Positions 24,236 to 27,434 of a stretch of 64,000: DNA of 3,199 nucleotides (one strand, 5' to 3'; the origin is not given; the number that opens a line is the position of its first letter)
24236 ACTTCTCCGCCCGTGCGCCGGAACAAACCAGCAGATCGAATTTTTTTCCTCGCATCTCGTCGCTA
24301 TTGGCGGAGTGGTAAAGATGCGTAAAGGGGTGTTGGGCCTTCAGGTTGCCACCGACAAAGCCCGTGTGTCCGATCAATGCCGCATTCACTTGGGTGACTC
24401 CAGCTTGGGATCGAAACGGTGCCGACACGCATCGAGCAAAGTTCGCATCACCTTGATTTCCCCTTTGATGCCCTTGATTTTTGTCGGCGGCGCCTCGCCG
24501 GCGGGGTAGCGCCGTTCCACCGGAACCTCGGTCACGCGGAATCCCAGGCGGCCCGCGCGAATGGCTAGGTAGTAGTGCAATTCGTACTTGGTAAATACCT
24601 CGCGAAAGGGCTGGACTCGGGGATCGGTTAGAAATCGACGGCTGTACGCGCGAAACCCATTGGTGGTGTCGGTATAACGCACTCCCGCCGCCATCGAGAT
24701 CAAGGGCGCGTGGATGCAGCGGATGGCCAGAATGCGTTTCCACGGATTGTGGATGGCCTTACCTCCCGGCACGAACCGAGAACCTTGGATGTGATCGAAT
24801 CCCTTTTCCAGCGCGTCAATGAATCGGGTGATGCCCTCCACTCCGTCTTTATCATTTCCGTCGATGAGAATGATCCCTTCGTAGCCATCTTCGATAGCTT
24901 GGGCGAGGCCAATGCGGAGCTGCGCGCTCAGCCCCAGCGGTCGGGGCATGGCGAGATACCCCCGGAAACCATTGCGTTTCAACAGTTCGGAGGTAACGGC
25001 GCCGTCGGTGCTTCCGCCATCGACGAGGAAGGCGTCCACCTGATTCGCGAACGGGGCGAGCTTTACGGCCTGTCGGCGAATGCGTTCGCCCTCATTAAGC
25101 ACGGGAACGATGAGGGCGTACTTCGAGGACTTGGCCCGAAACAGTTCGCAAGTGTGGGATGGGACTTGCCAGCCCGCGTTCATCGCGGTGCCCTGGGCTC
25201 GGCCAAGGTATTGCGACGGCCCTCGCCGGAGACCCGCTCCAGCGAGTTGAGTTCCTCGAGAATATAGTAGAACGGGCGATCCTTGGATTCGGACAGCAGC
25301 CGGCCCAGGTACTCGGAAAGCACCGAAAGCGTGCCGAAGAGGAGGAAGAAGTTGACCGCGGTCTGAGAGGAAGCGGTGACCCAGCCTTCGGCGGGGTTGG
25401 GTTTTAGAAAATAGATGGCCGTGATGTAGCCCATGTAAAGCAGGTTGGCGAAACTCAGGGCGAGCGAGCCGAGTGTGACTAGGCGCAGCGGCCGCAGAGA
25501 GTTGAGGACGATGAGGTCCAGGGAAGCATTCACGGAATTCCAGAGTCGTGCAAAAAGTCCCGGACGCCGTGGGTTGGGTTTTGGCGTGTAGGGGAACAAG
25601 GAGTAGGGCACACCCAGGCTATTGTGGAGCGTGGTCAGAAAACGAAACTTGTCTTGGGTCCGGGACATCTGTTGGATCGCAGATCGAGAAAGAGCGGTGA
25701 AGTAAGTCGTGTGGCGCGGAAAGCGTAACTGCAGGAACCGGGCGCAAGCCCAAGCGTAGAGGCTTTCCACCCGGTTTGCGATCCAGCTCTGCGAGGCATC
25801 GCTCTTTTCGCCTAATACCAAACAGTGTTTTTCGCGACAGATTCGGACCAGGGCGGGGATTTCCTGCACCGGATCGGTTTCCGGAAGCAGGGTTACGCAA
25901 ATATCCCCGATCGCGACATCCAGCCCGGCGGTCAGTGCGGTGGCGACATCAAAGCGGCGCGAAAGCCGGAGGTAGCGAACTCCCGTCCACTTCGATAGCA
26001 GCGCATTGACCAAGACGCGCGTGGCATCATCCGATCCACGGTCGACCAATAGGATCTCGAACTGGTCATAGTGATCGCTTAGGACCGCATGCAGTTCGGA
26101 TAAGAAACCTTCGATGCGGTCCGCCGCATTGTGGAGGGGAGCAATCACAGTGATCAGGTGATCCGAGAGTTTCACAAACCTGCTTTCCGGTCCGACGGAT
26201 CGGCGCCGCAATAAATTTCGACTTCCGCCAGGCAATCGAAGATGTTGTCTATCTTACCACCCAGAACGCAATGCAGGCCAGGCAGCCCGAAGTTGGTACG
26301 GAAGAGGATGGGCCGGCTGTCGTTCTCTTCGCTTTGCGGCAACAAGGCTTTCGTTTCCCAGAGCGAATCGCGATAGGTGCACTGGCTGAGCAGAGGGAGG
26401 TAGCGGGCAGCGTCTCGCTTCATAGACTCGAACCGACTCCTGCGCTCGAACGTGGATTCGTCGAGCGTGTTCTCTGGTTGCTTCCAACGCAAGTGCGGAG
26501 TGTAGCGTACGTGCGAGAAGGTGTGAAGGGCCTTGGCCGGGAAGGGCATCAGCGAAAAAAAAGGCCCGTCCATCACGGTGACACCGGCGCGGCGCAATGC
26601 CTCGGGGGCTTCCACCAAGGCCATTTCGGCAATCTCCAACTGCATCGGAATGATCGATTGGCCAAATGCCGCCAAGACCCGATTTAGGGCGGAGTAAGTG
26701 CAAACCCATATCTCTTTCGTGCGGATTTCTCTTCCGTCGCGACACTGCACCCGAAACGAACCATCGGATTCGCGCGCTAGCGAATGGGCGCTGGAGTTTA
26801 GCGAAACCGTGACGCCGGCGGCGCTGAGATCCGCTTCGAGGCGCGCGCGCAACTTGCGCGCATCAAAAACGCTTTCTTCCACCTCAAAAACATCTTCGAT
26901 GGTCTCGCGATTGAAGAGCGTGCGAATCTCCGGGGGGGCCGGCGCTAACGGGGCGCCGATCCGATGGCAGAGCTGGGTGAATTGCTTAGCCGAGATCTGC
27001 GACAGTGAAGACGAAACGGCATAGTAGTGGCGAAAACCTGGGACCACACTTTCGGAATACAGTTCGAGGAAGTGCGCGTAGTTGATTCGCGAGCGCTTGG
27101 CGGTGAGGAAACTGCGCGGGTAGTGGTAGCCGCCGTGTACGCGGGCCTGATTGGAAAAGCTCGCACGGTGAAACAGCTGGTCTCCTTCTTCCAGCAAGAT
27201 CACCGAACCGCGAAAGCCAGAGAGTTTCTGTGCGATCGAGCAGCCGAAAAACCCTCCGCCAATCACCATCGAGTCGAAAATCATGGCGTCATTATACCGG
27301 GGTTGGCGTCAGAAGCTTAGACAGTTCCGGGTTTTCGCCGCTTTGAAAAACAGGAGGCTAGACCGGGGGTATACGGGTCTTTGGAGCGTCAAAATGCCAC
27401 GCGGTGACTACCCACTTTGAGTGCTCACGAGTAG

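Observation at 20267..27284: Six-gene translationally coupled operon: FAD oxidoreductase – GtrB-like GT2 – GT2 – NAD epimerase – TIM-barrel sugar isomerase – 852-aa GT-C membrane protein (candidate lipid-linked sugar donor synthesis, epimerisation and transfer module)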

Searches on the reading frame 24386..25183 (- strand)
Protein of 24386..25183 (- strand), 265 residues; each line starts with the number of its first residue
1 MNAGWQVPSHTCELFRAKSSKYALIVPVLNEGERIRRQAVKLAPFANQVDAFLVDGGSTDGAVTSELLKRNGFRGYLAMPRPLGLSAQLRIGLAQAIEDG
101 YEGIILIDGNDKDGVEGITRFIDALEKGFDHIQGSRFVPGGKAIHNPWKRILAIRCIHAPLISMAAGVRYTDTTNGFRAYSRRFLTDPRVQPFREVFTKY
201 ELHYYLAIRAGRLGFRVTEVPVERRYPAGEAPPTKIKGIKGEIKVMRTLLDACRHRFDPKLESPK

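Call 4: search_protein_families(library=pfam, proteins=[window:24386-25183:-], max_evalue=0.1)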
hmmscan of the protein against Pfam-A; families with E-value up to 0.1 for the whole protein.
window:24386-25183:- (265 aa): 1 family
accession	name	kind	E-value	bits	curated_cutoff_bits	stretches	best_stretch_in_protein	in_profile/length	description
PF00535.33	Glycos_transf_2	-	2e-06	28.3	23.3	1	24-155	2-134/168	Glycosyl transferase family 2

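Call 5: search_protein_families(library=ncbifam, proteins=[window:24386-25183:-], max_evalue=0.1)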
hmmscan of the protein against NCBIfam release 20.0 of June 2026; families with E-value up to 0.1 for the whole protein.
window:24386-25183:- (265 aa): 6 families
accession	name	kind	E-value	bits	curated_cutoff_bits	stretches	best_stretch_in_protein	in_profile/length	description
NF041391.1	DPhHxTase_Halo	equivalog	4.3e-10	38.9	375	1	50-254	26-210/213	dolichyl-phosphate hexose transferase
TIGR04182.1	glyco_TIGR04182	equivalog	1.3e-09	37.9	325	1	24-252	4-217/293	S-layer glycoprotein N-glycosyltransferase AglJ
NF058614.1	PPMAGASynPpgS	equivalog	4.5e-08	32.8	370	1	24-185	4-162/226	polyprenyl-phospho-N-acetylgalactosaminyl synthase PpgS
TIGR04283.1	glyco_like_mftF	equivalog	4.5e-06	26.4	182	1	24-97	3-72/221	TIGR04283 family arsenosugar biosynthesis glycosyltransferase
NF047588.1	GlcsyltransPgfSStrep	equivalog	8e-06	25.3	500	1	22-185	3-164/308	glycosyltransferase PgfS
NF007986.1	PRK10714.1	equivalog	0.0012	17.9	529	1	20-185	6-169/316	undecaprenyl-phosphate 4-deoxy-4-formamido-L-arabinose transferase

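Call 63: search_solved_structures(query=window:24386-25183:-, max_evalue=0.001, show_alignments=3)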
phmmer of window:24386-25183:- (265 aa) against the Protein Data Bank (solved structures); distinct sequences matched with E-value up to 0.001: 1.
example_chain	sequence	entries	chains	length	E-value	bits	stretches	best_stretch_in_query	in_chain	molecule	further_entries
5mlz_A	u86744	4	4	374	0.00016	24.3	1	17-191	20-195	Dolichol monophosphate mannose synthase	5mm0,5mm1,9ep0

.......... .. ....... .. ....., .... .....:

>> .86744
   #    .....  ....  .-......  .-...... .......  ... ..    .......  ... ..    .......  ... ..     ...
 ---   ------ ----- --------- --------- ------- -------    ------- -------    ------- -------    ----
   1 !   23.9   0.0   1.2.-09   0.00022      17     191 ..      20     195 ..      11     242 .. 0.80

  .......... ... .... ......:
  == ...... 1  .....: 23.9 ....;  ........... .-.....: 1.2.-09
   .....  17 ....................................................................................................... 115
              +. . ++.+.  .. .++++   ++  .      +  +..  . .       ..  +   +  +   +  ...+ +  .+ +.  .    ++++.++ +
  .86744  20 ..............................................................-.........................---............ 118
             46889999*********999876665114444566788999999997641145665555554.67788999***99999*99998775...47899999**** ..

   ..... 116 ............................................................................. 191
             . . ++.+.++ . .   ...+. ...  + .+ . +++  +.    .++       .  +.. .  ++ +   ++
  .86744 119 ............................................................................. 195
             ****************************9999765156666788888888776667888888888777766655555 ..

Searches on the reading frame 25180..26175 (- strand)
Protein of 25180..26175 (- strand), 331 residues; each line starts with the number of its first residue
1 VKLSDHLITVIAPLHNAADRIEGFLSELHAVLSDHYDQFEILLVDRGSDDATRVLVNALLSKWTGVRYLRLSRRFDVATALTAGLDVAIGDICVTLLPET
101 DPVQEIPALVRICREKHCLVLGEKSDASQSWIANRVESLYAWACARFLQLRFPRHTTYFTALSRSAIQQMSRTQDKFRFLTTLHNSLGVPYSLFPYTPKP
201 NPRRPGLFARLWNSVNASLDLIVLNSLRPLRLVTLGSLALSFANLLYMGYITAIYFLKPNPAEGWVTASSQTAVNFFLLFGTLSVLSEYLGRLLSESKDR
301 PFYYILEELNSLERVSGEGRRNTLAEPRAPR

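Call 4: search_protein_families(library=pfam, proteins=[window:25180-26175:-], max_evalue=0.1)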
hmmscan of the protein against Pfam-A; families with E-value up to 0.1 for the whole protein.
window:25180-26175:- (331 aa): 1 family
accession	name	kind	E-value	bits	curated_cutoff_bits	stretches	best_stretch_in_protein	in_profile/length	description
PF00535.33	Glycos_transf_2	-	8.5e-13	49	23.3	1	9-96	1-85/168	Glycosyl transferase family 2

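Call 5: search_protein_families(library=ncbifam, proteins=[window:25180-26175:-], max_evalue=0.1)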
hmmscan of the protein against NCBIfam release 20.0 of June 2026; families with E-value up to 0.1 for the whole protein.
window:25180-26175:- (331 aa): 10 families
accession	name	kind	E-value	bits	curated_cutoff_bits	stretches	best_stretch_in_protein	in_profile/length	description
NF047588.1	GlcsyltransPgfSStrep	equivalog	1.7e-25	89.9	500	1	8-308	3-304/308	glycosyltransferase PgfS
NF007986.1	PRK10714.1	equivalog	2e-15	56.6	529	1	8-306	8-309/316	undecaprenyl-phosphate 4-deoxy-4-formamido-L-arabinose transferase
TIGR03937.1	PgaC_IcaA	equivalog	4.1e-07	29.3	422.3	1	6-96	45-132/407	poly-beta-1,6-N-acetyl-D-glucosamine synthase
NF007482.0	PRK10073.1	equivalog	1.4e-06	27.5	423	1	4-92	4-88/334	glycosyltransferase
NF047683.1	TeichurnBiosyTuaG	equivalog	1.2e-05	25.1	400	1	3-91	3-88/252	teichuronic acid biosynthesis protein TuaG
TIGR04283.1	glyco_like_mftF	equivalog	8.7e-05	22.2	182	1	8-63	1-53/221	TIGR04283 family arsenosugar biosynthesis glycosyltransferase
NF038302.1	EPS_HpsE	equivalog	0.00016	20.8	300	1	8-70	3-65/307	hormogonium polysaccharide biosynthesis glycosyltransferase HpsE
NF041875.1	EPS_EpsD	equivalog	0.00071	19.1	370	1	9-95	2-85/325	exopolysaccharide biosynthesis glycosyltransferase EpsD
NF045692.1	OglycostaseCruG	equivalog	0.0077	15.2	600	1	8-62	43-94/386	2'-O-glycosyltransferase CruG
NF050050.1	ProtGlycPglI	equivalog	0.064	12.6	500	0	25-92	18-86/306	GalNAc(5)-diNAcBac-PP-undecaprenol beta-1,3-glucosyltransferase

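Call 62: search_solved_structures(query=window:25180-26175:-, max_evalue=0.001, show_alignments=3)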
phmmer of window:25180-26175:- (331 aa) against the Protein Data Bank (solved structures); distinct sequences matched with E-value up to 0.001: 6.
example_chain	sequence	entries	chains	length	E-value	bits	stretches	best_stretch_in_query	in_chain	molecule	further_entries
5eke_A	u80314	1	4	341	1.5e-24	90.2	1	8-313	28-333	Uncharacterized glycosyltransferase sll0501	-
5ekp_C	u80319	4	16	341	7.9e-24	87.8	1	8-313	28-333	Uncharacterized glycosyltransferase sll0501 | Glycosyltransferase sll0501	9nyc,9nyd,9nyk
9nye_A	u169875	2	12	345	8.3e-24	87.7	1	8-313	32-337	Glycosyltransferase sll0501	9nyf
9hwj_A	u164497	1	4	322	2.1e-14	56.8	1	8-309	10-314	Undecaprenyl-phosphate 4-deoxy-4-formamido-L-arabinose transferase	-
9bhc_C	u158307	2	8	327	5.7e-12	48.8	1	8-307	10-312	Undecaprenyl-phosphate 4-deoxy-4-formamido-L-arabinose transferase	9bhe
8vxh_A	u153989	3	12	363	8.3e-12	48.3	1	8-307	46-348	Undecaprenyl-phosphate 4-deoxy-4-formamido-L-arabinose transferase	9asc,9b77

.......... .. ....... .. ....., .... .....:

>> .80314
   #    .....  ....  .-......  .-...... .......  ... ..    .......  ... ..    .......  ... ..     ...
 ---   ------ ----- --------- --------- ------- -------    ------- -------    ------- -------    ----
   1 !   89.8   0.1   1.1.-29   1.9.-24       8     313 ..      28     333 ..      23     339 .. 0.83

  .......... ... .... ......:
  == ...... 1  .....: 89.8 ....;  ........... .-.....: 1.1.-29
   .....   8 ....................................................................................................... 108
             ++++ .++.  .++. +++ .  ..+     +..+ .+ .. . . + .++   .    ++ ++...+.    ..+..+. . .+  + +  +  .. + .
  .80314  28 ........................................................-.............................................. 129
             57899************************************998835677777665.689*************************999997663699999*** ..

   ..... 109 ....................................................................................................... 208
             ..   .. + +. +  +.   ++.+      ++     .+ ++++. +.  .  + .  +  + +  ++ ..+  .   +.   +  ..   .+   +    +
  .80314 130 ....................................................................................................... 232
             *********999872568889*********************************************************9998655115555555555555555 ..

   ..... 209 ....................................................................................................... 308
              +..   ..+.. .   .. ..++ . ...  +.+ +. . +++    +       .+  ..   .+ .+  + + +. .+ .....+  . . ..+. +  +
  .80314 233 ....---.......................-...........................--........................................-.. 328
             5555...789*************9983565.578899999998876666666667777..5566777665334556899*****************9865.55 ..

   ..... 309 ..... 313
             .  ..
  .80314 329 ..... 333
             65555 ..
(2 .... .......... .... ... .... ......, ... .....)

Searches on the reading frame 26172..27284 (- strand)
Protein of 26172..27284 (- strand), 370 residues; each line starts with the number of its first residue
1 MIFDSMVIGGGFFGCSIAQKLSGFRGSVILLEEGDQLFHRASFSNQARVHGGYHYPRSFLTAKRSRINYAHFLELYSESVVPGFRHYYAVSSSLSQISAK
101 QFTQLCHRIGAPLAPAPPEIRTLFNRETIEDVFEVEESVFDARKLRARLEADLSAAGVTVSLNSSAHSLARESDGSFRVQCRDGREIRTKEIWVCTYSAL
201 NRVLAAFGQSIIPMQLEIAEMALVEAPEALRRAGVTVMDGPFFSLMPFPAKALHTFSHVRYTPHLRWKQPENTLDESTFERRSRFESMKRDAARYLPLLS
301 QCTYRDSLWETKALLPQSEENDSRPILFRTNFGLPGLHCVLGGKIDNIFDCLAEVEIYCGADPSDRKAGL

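Call 4: search_protein_families(library=pfam, proteins=[window:26172-27284:-], max_evalue=0.1)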
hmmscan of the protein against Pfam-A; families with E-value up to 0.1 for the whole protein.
window:26172-27284:- (370 aa): 6 families
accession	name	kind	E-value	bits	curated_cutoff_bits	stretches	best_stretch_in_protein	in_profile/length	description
PF01266.30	DAO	-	8.3e-17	62.2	27.9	1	6-341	3-333/353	FAD dependent oxidoreductase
PF07992.20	Pyr_redox_2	-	9.1e-07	29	26.1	2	6-40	146-179/291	Pyridine nucleotide-disulphide oxidoreductase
PF00070.33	Pyr_redox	-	5.6e-05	24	22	1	6-38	3-35/82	Pyridine nucleotide-disulphide oxidoreductase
PF05834.18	Lycopene_cycl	-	5.6e-05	22.8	23.4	0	4-38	1-37/380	Lycopene cyclase protein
PF13450.12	NAD_binding_8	-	0.00042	21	21.9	1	7-59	1-49/68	NAD(P)-binding Rossmann-like domain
PF03486.20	HI0933_like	-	0.00073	19.5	50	1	131-195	100-161/244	HI0933-like protein Rossmann domain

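Call 5: search_protein_families(library=ncbifam, proteins=[window:26172-27284:-], max_evalue=0.1)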
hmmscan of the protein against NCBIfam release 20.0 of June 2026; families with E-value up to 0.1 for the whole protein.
window:26172-27284:- (370 aa): 14 families
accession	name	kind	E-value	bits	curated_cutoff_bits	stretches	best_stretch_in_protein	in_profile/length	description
NF033460.1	glycerol3P_ox_II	equivalog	7.4e-08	31.9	460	1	3-64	2-63/361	type 2 glycerol-3-phosphate oxidase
NF009906.0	PRK13369.1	equivalog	7e-06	24.8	352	1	2-55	6-58/502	glycerol-3-phosphate dehydrogenase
NF008899.0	PRK12266.1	equivalog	1.1e-05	24.1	360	1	3-55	7-58/508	glycerol-3-phosphate dehydrogenase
NF008726.1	PRK11728.1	equivalog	4.7e-05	22.4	299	1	4-63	2-63/389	L-2-hydroxyglutarate oxidase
TIGR00275.1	TIGR00275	subfamily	0.0019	17.1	183.8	1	120-196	79-157/401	aminoacetone oxidase family FAD-binding enzyme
TIGR01377.1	soxA_mon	subfamily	0.0024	16.7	479.65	1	3-49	1-47/381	amino oxidase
NF004991.0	PRK06370.1-3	subfamily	0.0066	15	620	1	6-41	206-241/509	FAD-containing oxidoreductase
NF003437.0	PRK04965.1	equivalog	0.03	13.3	392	0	145-192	185-231/378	NADH:flavorubredoxin reductase NorW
TIGR03197.1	MnmC_Cterm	equivalog_domain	0.051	12.6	174.2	0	6-50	3-47/400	FAD-dependent 5-carboxymethylaminomethyl-2-thiouridine(34) oxidoreductase MnmC1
TIGR03377.1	glycerol3P_GlpA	equivalog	0.059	11.9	552.8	0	6-192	3-191/530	anaerobic glycerol-3-phosphate dehydrogenase subunit GlpA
TIGR04542.1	GMC_mycofac_2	equivalog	0.063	12.3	400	0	4-37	1-35/425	mycofactocin system GMC family oxidoreductase MftG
TIGR02352.1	thiamin_ThiO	equivalog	0.076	12.1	250.8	0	6-42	2-37/351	glycine oxidase ThiO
NF004776.0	PRK06116.1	equivalog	0.079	11.9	480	0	140-193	206-258/450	glutathione-disulfide reductase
TIGR01790.1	carotene-cycl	subfamily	0.099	11.8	209.5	0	4-41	1-38/387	lycopene cyclase family protein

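Call 36: search_solved_structures(query=window:26172-27284:-, max_evalue=0.01)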
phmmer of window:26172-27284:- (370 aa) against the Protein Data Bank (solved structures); distinct sequences matched with E-value up to 0.01: 4.
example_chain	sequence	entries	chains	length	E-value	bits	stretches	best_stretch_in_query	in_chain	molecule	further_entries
4x9m_A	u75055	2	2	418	0.00047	22.5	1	4-77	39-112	L-alpha-glycerophosphate oxidase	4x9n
3dme_A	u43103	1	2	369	0.0019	20.5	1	3-111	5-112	conserved exported protein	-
3k7t_A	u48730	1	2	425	0.0061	18.9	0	3-49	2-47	6-hydroxy-L-nicotine oxidase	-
3k7m_X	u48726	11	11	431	0.0063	18.8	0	3-49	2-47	6-hydroxy-L-nicotine oxidase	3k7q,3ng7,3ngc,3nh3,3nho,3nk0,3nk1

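Call 101: search_solved_structures(query=A4, max_evalue=0.01)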
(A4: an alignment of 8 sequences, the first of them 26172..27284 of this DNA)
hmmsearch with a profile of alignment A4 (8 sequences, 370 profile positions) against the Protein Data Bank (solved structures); distinct sequences matched with E-value up to 0.01: 70 (the best 60 are shown).
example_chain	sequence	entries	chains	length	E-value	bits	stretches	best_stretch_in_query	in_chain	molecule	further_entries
4x9m_A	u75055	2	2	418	1.1e-08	37.8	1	3-201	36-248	L-alpha-glycerophosphate oxidase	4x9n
3dme_A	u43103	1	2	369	5.8e-06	28.9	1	2-113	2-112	conserved exported protein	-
6pfz_D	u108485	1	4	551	1.9e-05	27.2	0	7-38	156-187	NADH oxidase (NoxA-3)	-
3lxd_A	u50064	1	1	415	5.4e-05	25.7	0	6-43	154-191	FAD-dependent pyridine nucleotide-disulphide oxidoreductase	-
2i0z_A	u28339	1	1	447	5.9e-05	25.5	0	2-39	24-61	NAD(FAD)-utilizing dehydrogenases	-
3k7t_A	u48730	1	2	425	7.4e-05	25.2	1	5-43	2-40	6-hydroxy-L-nicotine oxidase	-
3k7m_X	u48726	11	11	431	7.5e-05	25.2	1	5-43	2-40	6-hydroxy-L-nicotine oxidase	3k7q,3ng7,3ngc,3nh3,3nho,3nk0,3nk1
5but_A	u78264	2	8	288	0.00011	24.6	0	6-51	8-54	Ktr system potassium uptake protein A,Ktr system potassium uptake protein A | Ktr system potassium uptake protein A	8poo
8w75_D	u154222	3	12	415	0.00014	24.4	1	4-58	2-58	FI05204p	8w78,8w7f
3v76_A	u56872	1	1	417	0.00015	24.2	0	3-38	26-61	Flavoprotein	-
8z79_A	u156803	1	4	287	0.00037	22.9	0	2-35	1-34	Flavin-dependent lyase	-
3ef6_A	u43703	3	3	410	0.00049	22.5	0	7-42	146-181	Toluene 1,2-dioxygenase system ferredoxin--NAD(+) reductase | TodA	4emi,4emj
5vqb_A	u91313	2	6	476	0.00051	22.5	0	5-40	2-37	Rifampin monooxygenase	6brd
5ez7_A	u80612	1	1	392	0.00063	22.1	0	4-58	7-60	flavoenzyme PA4991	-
8z2o_A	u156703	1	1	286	0.00077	21.9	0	3-35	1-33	Flavin-dependent lyase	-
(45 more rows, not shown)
